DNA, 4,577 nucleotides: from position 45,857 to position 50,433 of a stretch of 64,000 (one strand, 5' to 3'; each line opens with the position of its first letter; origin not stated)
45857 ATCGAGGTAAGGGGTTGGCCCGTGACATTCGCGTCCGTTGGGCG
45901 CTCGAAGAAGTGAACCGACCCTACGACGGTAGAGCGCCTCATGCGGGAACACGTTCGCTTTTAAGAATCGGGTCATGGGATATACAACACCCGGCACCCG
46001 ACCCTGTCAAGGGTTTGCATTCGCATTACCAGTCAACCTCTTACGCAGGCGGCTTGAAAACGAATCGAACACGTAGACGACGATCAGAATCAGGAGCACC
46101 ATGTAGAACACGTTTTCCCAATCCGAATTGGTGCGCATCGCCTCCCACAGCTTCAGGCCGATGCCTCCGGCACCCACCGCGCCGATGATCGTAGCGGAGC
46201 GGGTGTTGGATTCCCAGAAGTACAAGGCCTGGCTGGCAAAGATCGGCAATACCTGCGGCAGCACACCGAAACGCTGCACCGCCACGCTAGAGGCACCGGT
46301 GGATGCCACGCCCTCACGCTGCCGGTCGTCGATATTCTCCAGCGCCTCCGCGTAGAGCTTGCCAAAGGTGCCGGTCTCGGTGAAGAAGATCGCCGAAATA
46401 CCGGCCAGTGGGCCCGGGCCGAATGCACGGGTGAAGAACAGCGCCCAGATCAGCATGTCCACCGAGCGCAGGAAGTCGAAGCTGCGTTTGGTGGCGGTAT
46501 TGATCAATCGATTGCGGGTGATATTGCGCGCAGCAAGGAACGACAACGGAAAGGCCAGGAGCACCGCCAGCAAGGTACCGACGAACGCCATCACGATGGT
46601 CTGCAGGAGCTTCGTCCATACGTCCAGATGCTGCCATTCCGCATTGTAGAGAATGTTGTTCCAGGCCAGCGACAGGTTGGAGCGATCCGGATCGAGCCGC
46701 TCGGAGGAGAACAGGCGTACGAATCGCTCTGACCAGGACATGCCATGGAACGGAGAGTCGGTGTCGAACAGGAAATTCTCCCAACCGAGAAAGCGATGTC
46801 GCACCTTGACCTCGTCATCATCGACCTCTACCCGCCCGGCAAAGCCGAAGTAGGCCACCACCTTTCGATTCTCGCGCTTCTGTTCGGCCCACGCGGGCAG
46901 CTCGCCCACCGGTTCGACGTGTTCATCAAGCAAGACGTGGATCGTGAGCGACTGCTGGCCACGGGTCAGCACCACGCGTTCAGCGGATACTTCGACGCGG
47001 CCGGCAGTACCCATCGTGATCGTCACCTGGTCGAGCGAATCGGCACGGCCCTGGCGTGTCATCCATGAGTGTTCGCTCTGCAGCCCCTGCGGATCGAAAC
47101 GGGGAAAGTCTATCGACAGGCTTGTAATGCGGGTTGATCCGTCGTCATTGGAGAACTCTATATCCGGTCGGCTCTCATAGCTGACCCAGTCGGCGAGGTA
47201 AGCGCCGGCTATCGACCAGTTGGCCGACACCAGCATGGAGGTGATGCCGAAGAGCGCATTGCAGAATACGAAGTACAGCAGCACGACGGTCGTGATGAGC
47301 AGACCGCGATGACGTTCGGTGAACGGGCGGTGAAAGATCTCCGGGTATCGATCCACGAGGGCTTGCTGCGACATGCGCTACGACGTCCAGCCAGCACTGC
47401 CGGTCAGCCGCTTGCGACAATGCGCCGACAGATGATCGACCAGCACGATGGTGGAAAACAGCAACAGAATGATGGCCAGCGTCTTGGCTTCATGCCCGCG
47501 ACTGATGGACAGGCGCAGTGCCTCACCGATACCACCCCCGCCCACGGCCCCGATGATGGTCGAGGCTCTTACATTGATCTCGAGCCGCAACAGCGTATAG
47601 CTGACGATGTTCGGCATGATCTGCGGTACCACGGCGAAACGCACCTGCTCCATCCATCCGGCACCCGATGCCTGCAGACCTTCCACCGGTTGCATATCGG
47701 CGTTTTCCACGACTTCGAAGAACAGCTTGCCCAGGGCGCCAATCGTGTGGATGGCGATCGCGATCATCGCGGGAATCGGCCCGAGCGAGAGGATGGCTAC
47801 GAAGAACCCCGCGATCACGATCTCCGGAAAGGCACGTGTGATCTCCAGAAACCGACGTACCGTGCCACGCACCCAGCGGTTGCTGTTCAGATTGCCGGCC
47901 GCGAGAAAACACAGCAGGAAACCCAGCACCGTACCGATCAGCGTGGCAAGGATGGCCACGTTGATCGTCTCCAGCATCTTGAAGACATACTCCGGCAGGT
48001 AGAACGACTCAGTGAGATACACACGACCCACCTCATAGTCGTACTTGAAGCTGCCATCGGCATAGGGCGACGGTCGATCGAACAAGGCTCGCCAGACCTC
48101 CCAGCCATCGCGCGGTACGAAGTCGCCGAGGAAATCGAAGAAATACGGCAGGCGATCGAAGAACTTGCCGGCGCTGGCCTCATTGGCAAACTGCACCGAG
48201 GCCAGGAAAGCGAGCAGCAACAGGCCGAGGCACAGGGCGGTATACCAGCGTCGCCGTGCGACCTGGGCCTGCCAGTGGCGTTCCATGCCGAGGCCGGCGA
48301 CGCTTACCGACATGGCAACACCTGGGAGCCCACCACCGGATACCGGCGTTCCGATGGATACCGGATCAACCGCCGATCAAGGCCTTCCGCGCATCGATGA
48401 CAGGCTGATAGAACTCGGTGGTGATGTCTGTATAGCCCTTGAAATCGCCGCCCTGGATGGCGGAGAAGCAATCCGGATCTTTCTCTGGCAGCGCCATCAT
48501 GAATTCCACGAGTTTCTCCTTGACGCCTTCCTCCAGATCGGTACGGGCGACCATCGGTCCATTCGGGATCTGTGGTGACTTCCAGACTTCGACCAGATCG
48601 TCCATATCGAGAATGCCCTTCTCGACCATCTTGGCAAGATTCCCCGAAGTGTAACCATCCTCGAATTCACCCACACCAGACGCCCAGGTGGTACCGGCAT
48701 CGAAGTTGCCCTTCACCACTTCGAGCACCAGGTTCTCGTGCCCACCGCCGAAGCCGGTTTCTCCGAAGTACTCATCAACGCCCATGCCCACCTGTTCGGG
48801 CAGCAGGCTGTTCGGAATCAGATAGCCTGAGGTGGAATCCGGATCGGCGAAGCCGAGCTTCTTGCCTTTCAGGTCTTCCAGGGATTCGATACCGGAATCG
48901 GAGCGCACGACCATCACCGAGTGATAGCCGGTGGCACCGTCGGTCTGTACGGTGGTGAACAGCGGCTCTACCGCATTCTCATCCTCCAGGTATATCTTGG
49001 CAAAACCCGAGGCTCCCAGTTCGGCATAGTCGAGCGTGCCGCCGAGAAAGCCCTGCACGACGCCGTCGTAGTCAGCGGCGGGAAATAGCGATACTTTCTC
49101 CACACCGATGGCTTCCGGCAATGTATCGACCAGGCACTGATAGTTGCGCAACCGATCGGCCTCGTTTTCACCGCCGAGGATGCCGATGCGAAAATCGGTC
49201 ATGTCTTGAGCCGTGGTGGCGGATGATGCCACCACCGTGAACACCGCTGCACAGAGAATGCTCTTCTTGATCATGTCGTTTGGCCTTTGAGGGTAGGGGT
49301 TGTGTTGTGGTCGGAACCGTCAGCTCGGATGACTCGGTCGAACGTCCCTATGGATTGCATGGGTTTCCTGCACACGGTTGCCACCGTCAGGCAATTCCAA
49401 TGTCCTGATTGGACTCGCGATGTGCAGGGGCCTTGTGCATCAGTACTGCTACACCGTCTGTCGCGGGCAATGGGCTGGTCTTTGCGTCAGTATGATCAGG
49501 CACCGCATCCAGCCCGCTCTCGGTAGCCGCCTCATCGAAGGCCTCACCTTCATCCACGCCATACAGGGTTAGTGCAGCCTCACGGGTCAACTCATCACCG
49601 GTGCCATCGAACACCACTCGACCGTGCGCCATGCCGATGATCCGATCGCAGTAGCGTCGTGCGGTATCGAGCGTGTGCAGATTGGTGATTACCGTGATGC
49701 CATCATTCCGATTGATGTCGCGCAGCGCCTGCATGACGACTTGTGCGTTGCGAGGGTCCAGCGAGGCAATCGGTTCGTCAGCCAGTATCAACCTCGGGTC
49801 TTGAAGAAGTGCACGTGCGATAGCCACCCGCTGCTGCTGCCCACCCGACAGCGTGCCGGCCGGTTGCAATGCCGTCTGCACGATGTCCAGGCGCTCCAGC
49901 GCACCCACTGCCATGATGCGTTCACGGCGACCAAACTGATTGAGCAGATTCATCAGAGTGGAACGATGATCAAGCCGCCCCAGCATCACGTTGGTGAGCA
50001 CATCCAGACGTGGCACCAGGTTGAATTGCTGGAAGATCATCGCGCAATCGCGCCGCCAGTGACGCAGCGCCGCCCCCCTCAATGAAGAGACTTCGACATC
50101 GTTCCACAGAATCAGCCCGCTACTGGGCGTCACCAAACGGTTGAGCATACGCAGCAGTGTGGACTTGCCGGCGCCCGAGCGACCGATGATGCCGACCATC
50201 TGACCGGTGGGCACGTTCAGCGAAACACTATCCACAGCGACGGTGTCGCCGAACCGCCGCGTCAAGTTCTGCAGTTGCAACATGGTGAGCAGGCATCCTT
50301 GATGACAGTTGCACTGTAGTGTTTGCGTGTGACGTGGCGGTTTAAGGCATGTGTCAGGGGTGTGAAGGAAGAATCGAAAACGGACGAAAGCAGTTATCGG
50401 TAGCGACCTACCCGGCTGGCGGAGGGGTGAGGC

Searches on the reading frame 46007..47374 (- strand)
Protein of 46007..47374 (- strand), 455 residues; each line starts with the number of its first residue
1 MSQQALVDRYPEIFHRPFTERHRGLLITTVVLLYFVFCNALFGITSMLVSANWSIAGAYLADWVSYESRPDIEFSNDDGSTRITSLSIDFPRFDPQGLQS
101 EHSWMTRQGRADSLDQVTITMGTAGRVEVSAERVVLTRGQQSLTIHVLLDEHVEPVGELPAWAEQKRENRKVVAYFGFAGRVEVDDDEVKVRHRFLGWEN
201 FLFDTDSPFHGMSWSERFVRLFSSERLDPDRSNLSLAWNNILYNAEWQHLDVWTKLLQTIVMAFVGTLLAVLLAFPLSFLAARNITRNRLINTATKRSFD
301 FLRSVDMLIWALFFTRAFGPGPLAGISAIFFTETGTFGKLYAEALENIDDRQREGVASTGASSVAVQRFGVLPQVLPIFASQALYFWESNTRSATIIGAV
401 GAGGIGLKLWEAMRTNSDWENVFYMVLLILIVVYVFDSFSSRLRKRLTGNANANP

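Call 5: search_protein_families(library=pfam, proteins=[window:46007-47374:-])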
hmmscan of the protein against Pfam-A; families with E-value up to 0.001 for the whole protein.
window:46007-47374:- (455 aa): 1 family
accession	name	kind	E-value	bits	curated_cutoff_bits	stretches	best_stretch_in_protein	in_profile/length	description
PF00528.27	BPD_transp_1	-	2.6e-13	50.5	26.4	1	275-446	2-181/184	Binding-protein-dependent transport system inner membrane component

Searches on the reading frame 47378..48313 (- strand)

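Call 5: search_protein_families(library=pfam, proteins=[window:47378-48313:-])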
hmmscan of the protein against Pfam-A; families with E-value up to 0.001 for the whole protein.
window:47378-48313:- (311 aa): 1 family
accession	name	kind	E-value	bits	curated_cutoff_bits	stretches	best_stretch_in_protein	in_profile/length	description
PF00528.27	BPD_transp_1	-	4e-18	66.2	26.4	1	132-303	2-182/184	Binding-protein-dependent transport system inner membrane component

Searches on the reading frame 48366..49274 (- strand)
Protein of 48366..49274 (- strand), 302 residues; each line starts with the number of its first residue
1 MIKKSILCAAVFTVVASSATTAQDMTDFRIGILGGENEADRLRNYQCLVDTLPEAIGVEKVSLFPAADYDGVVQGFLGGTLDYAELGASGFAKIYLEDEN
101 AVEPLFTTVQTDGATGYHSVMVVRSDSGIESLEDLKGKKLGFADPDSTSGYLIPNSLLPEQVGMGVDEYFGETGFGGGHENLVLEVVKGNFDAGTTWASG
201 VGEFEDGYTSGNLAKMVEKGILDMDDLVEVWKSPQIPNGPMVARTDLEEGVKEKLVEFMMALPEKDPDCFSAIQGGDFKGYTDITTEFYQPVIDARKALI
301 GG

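Call 4: search_protein_families(library=ncbifam, proteins=[window:48366-49274:-])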
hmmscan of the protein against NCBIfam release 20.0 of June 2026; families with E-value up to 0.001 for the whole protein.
window:48366-49274:- (302 aa): 7 families
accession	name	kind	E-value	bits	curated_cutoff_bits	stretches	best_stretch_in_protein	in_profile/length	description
TIGR03431.1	PhnD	equivalog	1.7e-95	319.7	261.1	1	1-299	1-286/288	phosphonate ABC transporter substrate-binding protein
TIGR01098.1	3A0109s03R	subfamily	1.2e-68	231.4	112.05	1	7-261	10-252/253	phosphate/phosphite/phosphonate ABC transporter substrate-binding protein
TIGR04553.1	ABC_peri_selen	hypoth_equivalog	1.7e-21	76.8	250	1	28-293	2-256/266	putative selenate ABC transporter substrate-binding protein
TIGR02122.1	TRAP_TAXI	subfamily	1.3e-06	27.5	84.35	1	121-149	125-153/320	TAXI family TRAP transporter solute-binding subunit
NF040750.1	tetrathio_HK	equivalog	1.9e-06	26.6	750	1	26-160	5-140/555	tetrathionate respiration histidine kinase TtrS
NF049985.1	SBP_like_Rv1680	exception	2.3e-06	27.5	400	1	67-160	38-128/268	Rv1680 family SBP-like protein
TIGR01728.1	SsuA_fam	subfamily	0.0008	18.7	163.5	0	72-144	43-110/290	aliphatic sulfonate ABC transporter substrate-binding protein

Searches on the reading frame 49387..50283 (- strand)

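Call 4: search_protein_families(library=ncbifam, proteins=[window:49387-50283:-])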
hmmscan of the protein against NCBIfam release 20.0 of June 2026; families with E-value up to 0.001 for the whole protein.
window:49387-50283:- (298 aa): 191 families (the best 25 are shown)
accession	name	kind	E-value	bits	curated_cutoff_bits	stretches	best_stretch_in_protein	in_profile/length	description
TIGR02315.1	ABC_phnC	equivalog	8.6e-92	306.9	266.1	1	1-241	1-242/243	phosphonate ABC transporter ATP-binding protein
NF007438.0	PRK09984.1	equivalog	8.6e-65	218.5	365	1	3-241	6-249/262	phosphonate ABC transporter ATP-binding protein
NF007027.0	PRK09493.1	equivalog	5e-48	163.5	379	1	1-235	1-226/240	glutamine ABC transporter ATP-binding protein GlnQ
TIGR02314.1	ABC_MetN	equivalog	6.8e-46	156.8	499.7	1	14-232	18-228/343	methionine ABC transporter ATP-binding protein MetN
TIGR01186.1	proV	subfamily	1.8e-45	155.6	326.6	1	11-236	3-221/363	betaine/proline/choline family ABC transporter ATP-binding protein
TIGR02673.1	FtsE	equivalog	7.5e-45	153.2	264.85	1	1-222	1-214/214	cell division ATP-binding protein FtsE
TIGR03873.1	F420-0_ABC_ATP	hypoth_equivalog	4.5e-44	150.6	372.4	1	2-244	2-237/256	putative F420-0 ABC transporter ATP-binding protein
TIGR03265.1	PhnT2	equivalog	2.5e-43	148.7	457.7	1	2-235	5-225/353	putative 2-aminoethylphosphonate ABC transporter ATP-binding protein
TIGR03608.1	L_ocin_972_ABC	subfamily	2.9e-43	147.7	254.85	1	4-217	1-205/206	putative bacteriocin export ABC transporter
NF010068.0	PRK13548.1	equivalog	1.5e-42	145.5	261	1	1-242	5-241/261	heme ABC transporter ATP-binding protein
NF007082.0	PRK09536.1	equivalog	5e-42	144.4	537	1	1-235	3-230/402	corrinoid ABC transporter ATPase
TIGR01188.1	drrA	subfamily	2.4e-41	142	312.45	1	10-243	2-222/302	daunorubicin resistance ABC transporter, ATP-binding protein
NF008409.0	PRK11231.1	equivalog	2.5e-41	141.7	375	1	1-238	2-231/255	Fe(3+) dicitrate ABC transporter ATP-binding protein FecE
NF008338.0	PRK11124.1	equivalog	1.3e-40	139.4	369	1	2-233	3-229/242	arginine ABC transporter ATP-binding protein ArtP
TIGR04521.1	ECF_ATPase_2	equivalog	1.3e-40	139.2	330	1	14-235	18-235/279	energy-coupling factor transporter ATPase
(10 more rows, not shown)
